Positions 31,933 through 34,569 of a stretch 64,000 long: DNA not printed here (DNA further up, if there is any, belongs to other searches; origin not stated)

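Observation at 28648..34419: Block of five secreted paralogs shuffling a CBM-like module, a TIM-barrel GH-like domain and a CBM9-like domain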

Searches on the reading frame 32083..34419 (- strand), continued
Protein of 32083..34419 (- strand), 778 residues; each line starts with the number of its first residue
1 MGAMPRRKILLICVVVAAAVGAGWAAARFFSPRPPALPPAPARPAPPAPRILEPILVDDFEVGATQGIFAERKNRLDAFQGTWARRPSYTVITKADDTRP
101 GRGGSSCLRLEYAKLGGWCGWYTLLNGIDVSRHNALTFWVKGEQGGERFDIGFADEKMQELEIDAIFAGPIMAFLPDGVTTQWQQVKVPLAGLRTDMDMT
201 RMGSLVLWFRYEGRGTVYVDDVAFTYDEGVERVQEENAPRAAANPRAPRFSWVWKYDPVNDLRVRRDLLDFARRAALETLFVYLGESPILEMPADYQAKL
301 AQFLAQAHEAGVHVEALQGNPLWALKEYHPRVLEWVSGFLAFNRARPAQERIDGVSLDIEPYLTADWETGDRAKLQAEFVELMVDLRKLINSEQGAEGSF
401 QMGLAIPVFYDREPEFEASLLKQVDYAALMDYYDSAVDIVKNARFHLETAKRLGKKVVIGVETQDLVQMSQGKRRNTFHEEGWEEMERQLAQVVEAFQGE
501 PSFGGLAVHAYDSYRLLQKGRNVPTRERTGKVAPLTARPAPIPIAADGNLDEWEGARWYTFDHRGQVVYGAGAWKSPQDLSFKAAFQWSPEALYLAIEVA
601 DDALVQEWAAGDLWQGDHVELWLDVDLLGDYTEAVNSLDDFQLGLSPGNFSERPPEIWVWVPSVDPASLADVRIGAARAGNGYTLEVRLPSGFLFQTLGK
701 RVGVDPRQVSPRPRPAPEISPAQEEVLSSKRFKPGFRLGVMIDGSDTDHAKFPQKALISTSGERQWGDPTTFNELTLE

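Call 88: search_solved_structures(query=L003:7418-9784:+, max_evalue=1e-10)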
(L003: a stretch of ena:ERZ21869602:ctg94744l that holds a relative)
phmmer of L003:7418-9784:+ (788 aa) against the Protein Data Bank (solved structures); distinct sequences matched with E-value up to 1e-10: 20.
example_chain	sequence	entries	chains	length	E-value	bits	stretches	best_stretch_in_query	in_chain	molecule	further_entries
3qde_A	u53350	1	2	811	1.7e-147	496.1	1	3-788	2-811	Cellobiose phosphorylase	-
8ho7_A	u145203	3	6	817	1.4e-146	493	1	3-787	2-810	Cellobiose phosphorylase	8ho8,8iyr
8hob_A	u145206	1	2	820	1e-145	490.2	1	2-788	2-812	Cellobiose phosphorylase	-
8ho9_A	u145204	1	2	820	1.2e-145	490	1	2-788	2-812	Cellobiose phosphorylase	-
1v7v_A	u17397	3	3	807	1e-132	447.2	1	3-788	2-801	chitobiose phosphorylase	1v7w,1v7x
8bou_A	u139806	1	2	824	1.3e-129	436.9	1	3-772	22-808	N,N'-diacetylchitobiose phosphorylase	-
2cqs_A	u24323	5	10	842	2.6e-129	435.9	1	3-780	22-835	Cellobiose Phosphorylase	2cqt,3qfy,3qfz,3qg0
3afj_A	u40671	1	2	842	3.2e-129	435.6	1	3-780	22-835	Cellobiose Phosphorylase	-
3act_A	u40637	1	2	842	2.6e-128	432.6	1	3-780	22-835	Cellobiose Phosphorylase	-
3acs_A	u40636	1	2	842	4.4e-128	431.8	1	3-780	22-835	Cellobiose Phosphorylase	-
3s4c_A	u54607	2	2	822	1.4e-127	430.2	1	3-784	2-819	Lactose Phosphorylase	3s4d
3rrs_A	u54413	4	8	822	8.7e-127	427.6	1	3-784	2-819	Cellobiose phosphorylase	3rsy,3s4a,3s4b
8rf9_A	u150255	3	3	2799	2.1e-99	337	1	4-752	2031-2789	Cyclic beta 1-2 glucan synthetase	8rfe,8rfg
8rf0_A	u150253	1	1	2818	2.2e-99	337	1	4-752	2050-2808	Cyclic beta-(1,2)-glucan synthase NdvB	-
4zle_A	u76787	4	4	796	1.9e-80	274.3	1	63-783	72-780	Putative b-glycan phosphorylase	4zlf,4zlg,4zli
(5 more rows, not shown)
